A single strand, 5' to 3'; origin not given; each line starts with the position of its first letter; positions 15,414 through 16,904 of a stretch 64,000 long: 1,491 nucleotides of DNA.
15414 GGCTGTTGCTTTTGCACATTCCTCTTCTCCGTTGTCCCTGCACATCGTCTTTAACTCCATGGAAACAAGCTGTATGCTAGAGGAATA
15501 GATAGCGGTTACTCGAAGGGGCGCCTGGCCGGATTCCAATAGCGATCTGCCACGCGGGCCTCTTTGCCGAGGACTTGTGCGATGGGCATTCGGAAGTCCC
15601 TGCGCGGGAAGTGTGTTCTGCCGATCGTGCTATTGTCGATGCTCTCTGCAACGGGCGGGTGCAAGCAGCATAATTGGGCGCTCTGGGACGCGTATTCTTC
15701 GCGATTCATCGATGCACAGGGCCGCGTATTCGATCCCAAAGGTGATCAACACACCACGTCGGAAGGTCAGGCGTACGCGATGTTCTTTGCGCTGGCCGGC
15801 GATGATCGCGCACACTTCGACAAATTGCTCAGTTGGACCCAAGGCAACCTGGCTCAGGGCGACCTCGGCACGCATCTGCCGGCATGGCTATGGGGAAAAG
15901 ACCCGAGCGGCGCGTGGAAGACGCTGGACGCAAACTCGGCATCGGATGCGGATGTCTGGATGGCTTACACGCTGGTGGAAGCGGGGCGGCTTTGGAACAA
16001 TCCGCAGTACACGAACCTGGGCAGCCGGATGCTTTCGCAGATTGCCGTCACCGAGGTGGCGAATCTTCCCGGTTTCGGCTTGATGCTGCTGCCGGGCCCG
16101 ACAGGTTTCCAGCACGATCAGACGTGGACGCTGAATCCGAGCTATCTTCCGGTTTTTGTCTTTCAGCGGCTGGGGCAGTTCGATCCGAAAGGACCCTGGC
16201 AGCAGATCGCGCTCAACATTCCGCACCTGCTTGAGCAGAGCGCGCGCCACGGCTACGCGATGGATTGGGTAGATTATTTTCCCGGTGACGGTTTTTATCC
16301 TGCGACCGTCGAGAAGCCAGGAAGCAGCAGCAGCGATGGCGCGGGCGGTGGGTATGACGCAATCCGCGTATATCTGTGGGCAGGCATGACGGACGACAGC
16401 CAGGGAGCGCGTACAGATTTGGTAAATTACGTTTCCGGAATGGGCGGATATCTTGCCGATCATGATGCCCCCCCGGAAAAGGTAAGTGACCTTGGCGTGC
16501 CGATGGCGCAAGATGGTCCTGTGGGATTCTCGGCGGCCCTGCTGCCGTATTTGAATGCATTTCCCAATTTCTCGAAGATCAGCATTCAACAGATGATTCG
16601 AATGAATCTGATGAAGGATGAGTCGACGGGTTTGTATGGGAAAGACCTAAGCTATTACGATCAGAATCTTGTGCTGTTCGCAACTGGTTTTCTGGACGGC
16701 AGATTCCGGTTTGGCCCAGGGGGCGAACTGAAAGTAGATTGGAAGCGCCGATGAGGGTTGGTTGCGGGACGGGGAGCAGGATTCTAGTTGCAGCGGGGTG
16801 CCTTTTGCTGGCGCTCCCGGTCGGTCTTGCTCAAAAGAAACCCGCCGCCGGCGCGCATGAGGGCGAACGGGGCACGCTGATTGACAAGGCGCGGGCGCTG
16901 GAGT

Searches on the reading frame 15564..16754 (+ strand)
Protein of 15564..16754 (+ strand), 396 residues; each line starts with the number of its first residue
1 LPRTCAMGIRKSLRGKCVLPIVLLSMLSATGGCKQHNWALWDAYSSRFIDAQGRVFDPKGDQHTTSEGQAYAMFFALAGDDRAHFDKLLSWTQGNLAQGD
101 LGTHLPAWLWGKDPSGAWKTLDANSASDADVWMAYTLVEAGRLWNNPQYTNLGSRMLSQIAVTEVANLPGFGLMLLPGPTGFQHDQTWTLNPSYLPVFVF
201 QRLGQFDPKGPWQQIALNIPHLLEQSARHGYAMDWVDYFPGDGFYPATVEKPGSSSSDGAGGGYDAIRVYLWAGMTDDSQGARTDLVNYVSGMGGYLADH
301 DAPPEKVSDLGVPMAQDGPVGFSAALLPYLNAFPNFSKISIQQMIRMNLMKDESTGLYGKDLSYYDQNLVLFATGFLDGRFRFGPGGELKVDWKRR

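Call 3: search_protein_families(library=pfam, proteins=[window:15564-16754:+], max_evalue=0.01)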
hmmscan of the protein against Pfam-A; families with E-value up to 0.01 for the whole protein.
window:15564-16754:+ (396 aa): 1 family
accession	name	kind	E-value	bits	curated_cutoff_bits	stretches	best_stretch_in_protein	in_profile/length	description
PF01270.23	Glyco_hydro_8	-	1.5e-59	202.2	24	1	18-332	8-310/341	Glycosyl hydrolases family 8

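Call 4: search_protein_families(library=ncbifam, proteins=[window:15564-16754:+], max_evalue=0.01)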
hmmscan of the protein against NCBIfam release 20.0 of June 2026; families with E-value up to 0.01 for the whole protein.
window:15564-16754:+ (396 aa): 1 family
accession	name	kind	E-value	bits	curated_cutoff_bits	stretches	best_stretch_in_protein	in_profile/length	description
NF008305.0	PRK11097.1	equivalog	1.4e-132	442.1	299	1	20-395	11-372/378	cellulose synthase complex periplasmic endoglucanase BcsZ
